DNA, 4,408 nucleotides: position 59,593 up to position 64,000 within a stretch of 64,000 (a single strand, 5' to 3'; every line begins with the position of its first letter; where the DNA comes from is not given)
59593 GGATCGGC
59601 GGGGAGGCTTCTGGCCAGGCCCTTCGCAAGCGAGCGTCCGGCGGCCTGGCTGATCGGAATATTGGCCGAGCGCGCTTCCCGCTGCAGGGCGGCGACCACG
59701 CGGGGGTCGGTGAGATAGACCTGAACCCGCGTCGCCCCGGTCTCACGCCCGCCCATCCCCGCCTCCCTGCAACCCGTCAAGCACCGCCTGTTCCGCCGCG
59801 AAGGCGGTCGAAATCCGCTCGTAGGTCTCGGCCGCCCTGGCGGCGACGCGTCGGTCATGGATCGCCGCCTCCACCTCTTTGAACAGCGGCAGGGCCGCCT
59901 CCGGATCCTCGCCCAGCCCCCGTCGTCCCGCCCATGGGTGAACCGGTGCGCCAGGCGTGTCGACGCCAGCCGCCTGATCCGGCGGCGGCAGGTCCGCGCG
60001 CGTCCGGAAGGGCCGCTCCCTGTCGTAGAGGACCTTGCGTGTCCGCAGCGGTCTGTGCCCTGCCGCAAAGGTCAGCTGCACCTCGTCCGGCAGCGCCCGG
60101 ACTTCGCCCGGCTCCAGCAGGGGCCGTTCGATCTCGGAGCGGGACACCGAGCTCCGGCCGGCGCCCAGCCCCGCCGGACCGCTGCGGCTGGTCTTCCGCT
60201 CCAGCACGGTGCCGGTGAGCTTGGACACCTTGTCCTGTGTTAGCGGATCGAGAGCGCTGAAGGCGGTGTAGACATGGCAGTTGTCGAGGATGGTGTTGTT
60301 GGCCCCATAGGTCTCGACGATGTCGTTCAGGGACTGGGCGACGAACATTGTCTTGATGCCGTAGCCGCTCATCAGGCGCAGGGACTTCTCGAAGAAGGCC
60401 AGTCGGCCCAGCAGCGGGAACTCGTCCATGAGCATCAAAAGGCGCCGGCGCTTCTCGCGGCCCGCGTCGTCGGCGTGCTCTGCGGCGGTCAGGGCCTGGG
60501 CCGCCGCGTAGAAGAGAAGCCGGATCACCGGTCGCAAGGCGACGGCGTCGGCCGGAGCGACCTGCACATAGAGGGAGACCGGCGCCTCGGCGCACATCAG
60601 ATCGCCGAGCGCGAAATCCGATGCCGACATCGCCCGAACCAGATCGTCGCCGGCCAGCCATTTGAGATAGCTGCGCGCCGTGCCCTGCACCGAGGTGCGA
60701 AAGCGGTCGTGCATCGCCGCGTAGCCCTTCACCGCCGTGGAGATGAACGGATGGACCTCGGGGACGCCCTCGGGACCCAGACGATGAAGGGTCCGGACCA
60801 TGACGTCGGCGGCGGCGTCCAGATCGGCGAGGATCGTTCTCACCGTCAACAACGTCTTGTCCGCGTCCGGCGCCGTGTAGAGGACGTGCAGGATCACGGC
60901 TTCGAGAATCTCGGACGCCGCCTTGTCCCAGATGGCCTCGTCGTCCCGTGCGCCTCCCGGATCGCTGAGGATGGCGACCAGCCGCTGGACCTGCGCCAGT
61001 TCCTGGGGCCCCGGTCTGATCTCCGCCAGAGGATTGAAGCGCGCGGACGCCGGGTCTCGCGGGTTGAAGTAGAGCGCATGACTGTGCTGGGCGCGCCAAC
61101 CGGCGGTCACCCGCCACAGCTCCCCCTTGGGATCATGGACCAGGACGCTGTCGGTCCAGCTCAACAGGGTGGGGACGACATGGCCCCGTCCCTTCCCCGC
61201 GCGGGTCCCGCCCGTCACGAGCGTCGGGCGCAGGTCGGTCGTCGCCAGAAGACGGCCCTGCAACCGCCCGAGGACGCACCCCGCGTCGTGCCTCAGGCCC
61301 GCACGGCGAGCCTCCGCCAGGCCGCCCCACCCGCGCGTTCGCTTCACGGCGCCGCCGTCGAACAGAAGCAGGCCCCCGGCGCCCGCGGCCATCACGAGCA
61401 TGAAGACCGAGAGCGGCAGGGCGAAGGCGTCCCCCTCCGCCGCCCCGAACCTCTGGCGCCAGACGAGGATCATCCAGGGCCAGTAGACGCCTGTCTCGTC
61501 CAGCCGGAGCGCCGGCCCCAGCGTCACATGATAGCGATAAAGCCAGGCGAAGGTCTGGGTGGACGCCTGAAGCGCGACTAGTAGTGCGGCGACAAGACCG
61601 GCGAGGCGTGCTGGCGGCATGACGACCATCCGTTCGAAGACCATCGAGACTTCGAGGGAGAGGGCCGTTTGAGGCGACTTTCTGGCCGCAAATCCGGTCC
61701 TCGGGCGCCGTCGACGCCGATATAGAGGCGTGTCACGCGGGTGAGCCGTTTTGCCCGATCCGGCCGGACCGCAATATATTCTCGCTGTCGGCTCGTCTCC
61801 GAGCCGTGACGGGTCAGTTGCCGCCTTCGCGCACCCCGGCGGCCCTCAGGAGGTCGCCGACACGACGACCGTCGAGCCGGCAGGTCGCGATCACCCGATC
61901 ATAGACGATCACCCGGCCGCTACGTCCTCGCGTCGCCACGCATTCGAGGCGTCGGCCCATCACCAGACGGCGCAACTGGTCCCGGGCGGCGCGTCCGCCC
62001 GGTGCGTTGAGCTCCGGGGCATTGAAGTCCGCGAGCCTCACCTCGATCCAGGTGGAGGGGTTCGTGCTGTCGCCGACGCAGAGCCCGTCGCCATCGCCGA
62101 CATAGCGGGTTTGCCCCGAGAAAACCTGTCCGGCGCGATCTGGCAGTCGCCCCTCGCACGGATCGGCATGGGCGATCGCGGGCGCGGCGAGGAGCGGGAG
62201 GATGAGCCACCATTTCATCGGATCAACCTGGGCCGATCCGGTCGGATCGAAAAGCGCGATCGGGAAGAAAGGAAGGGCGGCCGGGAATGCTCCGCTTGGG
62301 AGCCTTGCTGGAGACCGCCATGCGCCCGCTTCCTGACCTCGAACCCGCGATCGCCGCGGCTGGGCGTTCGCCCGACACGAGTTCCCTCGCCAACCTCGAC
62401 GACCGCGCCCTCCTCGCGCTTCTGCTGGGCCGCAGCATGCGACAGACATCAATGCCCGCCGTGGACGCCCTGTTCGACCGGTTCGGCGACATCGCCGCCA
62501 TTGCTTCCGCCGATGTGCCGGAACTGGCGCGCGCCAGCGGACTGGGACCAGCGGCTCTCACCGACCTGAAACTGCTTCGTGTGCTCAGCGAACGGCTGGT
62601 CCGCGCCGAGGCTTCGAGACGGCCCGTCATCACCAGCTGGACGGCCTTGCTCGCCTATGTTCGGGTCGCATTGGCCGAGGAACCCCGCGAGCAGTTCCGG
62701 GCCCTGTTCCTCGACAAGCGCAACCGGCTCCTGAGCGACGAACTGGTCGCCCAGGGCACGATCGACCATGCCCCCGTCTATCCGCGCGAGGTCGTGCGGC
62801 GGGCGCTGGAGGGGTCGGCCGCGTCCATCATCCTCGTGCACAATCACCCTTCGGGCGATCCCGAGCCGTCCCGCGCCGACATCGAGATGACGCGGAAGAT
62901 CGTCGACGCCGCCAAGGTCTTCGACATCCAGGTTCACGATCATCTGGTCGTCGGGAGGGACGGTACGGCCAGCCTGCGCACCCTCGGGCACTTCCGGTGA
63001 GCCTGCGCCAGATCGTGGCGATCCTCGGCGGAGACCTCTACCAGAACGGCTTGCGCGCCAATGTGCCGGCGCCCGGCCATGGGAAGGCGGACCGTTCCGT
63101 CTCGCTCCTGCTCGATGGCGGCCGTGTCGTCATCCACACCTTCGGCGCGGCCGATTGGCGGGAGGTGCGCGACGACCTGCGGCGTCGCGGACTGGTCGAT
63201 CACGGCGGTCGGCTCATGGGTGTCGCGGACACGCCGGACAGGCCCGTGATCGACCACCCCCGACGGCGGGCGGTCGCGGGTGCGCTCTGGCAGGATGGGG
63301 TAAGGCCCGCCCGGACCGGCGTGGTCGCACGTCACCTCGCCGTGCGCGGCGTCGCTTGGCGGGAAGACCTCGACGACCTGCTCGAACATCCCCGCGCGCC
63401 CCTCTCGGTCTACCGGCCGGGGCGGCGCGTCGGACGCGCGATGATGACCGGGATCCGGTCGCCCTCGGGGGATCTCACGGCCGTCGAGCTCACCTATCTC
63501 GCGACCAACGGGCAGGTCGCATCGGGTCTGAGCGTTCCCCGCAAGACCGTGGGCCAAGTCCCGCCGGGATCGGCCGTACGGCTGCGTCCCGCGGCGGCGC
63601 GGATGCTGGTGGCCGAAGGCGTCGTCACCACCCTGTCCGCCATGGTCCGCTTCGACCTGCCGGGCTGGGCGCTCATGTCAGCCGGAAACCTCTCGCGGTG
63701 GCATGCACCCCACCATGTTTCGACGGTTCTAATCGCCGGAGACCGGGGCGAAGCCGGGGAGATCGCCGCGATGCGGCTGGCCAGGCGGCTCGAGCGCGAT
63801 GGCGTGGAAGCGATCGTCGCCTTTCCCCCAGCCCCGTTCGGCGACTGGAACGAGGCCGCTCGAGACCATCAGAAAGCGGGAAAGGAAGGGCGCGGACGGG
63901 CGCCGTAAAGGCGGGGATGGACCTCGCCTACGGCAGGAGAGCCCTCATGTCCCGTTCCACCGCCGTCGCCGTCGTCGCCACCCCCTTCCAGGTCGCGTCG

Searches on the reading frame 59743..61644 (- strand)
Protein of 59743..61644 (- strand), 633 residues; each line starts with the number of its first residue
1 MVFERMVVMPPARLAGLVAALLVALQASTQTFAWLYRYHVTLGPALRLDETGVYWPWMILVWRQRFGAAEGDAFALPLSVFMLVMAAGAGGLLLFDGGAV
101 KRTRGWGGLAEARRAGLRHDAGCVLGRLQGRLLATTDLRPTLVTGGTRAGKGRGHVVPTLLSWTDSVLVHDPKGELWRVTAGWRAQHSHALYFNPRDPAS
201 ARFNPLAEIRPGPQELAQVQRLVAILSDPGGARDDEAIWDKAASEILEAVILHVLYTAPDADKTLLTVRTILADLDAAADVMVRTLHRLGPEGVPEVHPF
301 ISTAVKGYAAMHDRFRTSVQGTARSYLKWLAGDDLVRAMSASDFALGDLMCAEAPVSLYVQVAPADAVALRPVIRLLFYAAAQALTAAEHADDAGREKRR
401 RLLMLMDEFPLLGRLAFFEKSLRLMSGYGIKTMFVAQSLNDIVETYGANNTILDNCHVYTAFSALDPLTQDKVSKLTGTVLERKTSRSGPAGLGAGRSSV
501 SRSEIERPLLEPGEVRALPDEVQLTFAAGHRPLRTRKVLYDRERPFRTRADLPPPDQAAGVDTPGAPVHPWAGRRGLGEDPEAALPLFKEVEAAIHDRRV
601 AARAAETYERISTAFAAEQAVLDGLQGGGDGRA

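Call 3: search_protein_families(library=pfam, proteins=[window:59743-61644:-], max_evalue=0.01)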
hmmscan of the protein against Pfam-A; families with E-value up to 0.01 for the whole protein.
window:59743-61644:- (633 aa): 3 families
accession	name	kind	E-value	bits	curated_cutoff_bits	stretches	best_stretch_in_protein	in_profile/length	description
PF02534.20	T4SS-DNA_transf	-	1.8e-78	264.9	20.1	1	138-543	44-448/468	Type IV secretory system Conjugative DNA transfer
PF12696.13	TraG-D_C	-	2.4e-22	79.6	22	1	401-519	1-125/126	TraM recognition site of TraD and TraG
PF10412.15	TrwB_AAD_bind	-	6.6e-18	65.2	20.5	1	140-520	17-368/387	Type IV secretion-system coupling protein DNA-binding domain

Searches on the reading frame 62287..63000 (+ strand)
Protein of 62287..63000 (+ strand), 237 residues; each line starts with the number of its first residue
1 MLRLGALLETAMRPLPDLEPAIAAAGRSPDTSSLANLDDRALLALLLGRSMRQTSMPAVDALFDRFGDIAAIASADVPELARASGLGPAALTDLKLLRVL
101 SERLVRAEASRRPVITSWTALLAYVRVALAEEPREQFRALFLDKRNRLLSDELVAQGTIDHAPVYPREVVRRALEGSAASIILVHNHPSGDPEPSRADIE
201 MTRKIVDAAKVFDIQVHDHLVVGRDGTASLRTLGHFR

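Call 34: search_protein_families(library=pfam, proteins=[window:62287-63000:+], max_evalue=0.001)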
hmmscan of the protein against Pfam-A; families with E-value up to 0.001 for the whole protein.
window:62287-63000:+ (237 aa): 2 families
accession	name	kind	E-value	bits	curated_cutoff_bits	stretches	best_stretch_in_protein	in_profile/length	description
PF04002.20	RadC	-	2.6e-43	147.2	22.1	1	115-233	1-119/121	RadC-like JAB domain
PF14464.11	Prok-JAB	-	3.3e-06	27.4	25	1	122-215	6-95/114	Prokaryotic homologs of the JAB domain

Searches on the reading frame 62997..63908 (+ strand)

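Call 34: search_protein_families(library=pfam, proteins=[window:62997-63908:+], max_evalue=0.001)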
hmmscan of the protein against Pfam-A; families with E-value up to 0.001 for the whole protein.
window:62997-63908:+ (303 aa): 2 families
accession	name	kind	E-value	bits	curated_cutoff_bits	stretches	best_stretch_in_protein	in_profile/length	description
PF13362.12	Toprim_3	-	7.9e-21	74.8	27.2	1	203-291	2-92/95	Toprim domain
PF23639.1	DUF7146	-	3.5e-12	47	27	1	89-196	2-105/105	Domain of unknown function (DUF7146)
